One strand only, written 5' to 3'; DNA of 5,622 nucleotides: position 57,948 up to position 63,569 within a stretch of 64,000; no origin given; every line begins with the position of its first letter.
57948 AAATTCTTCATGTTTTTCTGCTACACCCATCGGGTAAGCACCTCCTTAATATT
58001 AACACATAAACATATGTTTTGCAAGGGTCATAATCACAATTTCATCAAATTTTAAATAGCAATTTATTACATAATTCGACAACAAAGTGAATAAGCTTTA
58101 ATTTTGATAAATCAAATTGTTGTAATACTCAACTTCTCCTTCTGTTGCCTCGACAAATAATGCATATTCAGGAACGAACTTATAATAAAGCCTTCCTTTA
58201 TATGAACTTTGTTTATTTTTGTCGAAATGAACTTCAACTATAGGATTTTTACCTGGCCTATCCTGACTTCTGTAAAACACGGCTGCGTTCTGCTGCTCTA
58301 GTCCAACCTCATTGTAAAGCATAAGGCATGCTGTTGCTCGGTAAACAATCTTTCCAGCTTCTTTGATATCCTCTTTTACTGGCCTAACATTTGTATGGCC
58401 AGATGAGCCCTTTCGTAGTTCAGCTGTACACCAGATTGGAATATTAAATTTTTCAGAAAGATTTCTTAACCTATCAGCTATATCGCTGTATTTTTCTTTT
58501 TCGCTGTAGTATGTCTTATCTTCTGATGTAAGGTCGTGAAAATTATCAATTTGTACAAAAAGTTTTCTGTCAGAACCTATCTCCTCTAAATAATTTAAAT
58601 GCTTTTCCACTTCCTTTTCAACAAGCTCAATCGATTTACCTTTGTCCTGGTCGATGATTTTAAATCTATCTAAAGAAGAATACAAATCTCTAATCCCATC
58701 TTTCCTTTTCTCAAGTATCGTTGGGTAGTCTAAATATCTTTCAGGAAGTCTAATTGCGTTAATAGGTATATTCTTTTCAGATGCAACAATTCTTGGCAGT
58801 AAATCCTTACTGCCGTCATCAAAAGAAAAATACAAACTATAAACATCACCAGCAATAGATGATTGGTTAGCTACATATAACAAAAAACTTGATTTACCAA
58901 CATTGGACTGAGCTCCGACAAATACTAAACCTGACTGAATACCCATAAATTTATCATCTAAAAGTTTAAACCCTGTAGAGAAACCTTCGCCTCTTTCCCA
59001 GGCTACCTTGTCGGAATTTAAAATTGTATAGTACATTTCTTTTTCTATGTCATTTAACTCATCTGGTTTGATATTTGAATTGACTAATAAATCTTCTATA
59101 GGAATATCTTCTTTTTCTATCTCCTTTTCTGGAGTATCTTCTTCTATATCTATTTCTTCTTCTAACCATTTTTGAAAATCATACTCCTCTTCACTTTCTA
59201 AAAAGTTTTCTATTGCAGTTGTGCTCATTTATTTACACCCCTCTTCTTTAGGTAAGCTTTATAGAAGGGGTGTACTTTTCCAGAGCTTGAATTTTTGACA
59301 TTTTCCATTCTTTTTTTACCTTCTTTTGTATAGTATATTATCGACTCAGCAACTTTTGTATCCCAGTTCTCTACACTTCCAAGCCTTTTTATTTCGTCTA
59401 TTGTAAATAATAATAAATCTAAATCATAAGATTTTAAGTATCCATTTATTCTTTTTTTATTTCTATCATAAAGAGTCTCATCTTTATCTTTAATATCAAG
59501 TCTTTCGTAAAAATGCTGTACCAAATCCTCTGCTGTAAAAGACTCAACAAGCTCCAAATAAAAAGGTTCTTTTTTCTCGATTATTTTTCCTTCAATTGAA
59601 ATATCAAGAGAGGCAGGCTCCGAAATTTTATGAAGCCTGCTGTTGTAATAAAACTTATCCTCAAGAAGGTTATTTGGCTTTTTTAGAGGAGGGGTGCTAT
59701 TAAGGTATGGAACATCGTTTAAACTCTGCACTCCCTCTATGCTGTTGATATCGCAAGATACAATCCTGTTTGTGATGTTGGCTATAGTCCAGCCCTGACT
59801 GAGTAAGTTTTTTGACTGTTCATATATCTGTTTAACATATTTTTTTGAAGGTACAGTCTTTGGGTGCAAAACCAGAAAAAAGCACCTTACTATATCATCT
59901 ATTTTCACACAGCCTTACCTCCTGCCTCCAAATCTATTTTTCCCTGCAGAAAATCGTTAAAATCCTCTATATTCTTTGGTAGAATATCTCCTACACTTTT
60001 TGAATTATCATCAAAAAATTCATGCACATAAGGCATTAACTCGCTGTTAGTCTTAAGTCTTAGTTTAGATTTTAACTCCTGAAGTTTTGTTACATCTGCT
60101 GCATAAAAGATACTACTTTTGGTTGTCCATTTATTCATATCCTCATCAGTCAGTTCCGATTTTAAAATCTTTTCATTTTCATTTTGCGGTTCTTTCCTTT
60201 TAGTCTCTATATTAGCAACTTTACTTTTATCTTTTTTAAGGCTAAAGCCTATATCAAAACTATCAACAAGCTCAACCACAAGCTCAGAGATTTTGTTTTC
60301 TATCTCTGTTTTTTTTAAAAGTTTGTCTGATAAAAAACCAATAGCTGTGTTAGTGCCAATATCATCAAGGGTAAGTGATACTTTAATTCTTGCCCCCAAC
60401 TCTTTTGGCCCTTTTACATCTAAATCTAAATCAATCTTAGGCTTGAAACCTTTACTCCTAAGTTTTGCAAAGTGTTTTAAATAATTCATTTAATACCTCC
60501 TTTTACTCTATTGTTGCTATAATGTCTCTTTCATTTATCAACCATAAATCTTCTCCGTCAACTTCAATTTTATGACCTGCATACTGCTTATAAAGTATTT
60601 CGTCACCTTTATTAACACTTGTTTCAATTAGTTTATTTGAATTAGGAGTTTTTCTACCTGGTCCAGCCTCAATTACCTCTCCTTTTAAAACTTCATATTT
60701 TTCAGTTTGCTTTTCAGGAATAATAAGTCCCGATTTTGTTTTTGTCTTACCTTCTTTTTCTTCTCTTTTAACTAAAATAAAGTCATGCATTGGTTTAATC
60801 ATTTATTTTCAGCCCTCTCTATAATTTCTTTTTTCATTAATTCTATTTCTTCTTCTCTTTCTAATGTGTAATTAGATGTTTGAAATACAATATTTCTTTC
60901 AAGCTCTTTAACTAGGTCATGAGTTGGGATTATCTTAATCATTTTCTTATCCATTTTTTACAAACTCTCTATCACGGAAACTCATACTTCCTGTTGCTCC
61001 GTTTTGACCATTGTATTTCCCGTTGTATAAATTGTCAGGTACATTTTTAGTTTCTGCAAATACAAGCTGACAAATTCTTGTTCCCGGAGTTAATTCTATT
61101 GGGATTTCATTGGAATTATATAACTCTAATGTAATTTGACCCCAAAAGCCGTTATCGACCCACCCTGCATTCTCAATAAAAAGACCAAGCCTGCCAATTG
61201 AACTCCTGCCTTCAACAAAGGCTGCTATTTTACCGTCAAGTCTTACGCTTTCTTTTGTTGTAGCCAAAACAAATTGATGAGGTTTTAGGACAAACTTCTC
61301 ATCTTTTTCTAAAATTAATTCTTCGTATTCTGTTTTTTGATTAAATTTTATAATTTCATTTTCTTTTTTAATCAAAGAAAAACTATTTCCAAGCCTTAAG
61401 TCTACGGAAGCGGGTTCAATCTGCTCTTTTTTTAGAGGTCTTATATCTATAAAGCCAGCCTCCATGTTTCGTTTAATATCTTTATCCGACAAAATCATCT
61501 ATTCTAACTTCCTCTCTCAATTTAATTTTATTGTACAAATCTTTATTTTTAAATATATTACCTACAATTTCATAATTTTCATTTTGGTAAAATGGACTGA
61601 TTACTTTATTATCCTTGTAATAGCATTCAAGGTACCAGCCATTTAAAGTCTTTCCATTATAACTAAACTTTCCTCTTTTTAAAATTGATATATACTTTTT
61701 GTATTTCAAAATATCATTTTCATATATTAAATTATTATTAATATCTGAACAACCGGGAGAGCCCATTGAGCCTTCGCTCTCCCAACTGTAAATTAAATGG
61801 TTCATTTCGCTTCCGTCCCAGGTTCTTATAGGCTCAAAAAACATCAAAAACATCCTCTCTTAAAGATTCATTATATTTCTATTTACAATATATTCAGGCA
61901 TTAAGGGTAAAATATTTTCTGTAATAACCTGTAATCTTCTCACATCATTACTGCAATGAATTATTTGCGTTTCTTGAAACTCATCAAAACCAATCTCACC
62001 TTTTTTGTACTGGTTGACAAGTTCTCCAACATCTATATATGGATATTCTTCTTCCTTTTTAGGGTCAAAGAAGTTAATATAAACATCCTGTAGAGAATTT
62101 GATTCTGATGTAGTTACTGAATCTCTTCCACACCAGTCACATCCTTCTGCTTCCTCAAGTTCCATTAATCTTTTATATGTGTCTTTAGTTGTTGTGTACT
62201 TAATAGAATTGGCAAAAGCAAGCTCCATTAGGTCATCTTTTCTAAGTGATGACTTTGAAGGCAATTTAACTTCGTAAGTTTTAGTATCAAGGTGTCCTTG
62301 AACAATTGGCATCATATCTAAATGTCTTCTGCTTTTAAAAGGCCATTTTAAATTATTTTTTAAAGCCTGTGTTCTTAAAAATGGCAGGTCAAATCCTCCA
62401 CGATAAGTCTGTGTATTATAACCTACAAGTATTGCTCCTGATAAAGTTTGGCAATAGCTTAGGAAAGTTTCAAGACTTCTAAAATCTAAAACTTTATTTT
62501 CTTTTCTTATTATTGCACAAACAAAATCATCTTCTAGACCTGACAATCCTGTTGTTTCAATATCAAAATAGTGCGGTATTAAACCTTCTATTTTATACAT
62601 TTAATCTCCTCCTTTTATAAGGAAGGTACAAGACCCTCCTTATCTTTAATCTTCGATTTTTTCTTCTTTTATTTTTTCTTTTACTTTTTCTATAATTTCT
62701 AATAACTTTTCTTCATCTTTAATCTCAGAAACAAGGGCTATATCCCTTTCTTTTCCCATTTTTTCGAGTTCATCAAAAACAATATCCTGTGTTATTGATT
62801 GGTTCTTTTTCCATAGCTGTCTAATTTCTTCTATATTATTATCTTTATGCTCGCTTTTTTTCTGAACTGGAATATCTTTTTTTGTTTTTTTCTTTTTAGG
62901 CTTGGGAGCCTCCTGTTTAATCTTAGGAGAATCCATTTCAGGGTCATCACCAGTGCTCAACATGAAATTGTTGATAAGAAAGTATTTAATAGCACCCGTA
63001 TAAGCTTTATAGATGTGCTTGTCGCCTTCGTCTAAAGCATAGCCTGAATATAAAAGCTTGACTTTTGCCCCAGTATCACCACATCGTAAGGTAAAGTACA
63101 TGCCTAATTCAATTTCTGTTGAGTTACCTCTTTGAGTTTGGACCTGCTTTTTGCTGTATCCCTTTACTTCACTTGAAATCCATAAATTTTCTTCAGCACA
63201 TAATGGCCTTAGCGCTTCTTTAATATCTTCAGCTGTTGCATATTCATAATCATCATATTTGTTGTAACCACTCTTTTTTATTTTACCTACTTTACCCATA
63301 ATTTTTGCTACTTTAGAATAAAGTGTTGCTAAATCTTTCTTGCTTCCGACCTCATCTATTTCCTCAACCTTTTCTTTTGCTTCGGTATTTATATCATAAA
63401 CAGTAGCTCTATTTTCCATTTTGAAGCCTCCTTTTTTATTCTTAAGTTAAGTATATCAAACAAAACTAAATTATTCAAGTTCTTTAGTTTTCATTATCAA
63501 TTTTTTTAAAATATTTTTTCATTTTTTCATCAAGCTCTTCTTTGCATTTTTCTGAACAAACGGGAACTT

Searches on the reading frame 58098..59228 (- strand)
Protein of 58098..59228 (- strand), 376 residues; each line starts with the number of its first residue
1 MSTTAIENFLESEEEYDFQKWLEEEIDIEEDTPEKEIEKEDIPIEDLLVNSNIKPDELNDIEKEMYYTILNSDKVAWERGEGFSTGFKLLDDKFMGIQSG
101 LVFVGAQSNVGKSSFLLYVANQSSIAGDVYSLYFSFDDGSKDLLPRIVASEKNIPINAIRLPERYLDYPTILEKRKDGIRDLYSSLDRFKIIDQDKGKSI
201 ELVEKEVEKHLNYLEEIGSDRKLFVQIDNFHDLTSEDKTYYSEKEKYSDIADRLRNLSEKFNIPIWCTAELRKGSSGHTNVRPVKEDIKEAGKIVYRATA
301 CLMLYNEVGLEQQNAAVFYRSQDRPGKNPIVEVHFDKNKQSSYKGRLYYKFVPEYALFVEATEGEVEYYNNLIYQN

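Call 44: search_protein_families(library=phrogs, proteins=[window:58098-59228:-], max_evalue=0.00001)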
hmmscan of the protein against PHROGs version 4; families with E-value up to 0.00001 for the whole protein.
window:58098-59228:- (376 aa): 3 families
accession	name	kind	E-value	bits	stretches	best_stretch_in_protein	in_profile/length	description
phrog_243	-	DNA, RNA and nucleotide metabolism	6.1e-37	128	1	67-362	2-269/273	DnaB-like replicative helicase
phrog_19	-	DNA, RNA and nucleotide metabolism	3.4e-33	116.4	1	52-368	306-588/621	DnaB-like replicative helicase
phrog_239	-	DNA, RNA and nucleotide metabolism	1.5e-14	54.9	1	60-340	325-592/801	DNA primase/helicase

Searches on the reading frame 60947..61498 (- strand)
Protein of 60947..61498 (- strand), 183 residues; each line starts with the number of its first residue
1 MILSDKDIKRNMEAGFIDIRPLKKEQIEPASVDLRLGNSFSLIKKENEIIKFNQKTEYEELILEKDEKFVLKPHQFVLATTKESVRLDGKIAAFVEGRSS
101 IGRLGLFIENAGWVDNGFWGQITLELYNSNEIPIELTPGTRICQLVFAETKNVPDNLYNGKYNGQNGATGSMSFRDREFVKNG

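Call 64: search_protein_families(library=phrogs, proteins=[window:60947-61498:-], max_evalue=0.00001)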
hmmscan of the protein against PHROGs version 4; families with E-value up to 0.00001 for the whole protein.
window:60947-61498:- (183 aa): 2 families
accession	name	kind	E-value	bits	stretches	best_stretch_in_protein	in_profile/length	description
phrog_1663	-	DNA, RNA and nucleotide metabolism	1.2e-52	180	1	1-173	50-218/303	dCTP deaminase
phrog_135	-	DNA, RNA and nucleotide metabolism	2.8e-07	31.4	1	66-149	174-263/463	dUTPase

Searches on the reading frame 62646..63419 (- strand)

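Call 64: search_protein_families(library=phrogs, proteins=[window:62646-63419:-], max_evalue=0.00001)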
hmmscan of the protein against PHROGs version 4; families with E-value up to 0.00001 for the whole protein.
window:62646-63419:- (257 aa): 3 families
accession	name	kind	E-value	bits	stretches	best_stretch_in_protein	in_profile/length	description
phrog_155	-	DNA, RNA and nucleotide metabolism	8.2e-26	92.3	1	23-251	58-272/308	Erf-like ssDNA annealing protein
phrog_21649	-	unknown function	1.1e-10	42.2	1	24-194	33-202/351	-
phrog_2324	-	DNA, RNA and nucleotide metabolism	3.9e-08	34.1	0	27-95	5-73/193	Erf-like ssDNA annealing protein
